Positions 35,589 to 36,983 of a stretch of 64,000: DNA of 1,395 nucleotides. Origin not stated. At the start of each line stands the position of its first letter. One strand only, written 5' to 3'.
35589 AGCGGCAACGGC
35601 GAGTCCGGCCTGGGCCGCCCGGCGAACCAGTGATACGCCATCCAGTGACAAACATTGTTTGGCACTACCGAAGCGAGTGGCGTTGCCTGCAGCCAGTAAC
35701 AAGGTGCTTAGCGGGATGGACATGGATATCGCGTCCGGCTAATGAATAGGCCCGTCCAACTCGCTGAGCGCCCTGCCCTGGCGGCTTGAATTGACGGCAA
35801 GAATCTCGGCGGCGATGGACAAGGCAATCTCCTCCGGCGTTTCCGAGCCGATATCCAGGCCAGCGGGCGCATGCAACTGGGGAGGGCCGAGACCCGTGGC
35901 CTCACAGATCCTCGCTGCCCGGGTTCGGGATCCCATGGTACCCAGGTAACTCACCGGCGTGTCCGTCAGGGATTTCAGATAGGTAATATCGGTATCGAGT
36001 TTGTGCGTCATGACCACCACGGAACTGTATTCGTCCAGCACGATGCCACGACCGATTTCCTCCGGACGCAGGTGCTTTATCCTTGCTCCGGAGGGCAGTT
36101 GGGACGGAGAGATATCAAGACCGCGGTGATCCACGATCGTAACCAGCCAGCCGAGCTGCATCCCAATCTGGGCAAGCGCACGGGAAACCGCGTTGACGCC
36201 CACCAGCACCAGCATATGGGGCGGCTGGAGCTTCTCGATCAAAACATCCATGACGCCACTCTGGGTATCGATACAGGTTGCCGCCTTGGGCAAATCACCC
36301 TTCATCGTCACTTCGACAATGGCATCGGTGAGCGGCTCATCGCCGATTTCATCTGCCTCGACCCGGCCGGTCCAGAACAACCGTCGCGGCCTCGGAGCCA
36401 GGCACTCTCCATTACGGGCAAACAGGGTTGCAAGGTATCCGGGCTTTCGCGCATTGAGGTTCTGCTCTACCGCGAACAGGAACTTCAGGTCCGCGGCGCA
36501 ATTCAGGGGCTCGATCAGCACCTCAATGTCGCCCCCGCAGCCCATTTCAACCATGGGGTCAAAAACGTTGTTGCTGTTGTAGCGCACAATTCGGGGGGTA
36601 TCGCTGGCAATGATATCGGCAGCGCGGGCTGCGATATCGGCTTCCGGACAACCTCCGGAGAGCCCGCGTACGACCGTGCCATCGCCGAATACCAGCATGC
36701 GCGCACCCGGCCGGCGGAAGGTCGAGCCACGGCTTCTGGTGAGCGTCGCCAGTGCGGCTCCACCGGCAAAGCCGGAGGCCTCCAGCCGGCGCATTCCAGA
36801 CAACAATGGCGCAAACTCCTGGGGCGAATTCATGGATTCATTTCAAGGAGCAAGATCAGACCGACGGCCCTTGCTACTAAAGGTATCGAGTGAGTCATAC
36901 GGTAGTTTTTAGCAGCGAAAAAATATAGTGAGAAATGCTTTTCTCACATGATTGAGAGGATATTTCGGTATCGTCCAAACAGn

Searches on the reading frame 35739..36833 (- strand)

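Call 85: search_protein_families(library=pfam, proteins=[window:35739-36833:-], max_evalue=0.01)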
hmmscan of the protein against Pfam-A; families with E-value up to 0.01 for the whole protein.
window:35739-36833:- (364 aa): 2 families
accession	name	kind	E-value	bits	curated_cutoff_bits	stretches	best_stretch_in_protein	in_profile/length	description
PF13478.12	XdhC_C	-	1.1e-28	100.7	29.7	1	208-344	1-125/125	XdhC Rossmann domain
PF02625.21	XdhC_CoxI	-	3.3e-19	69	24.3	1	26-85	8-67/68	XdhC and CoxI family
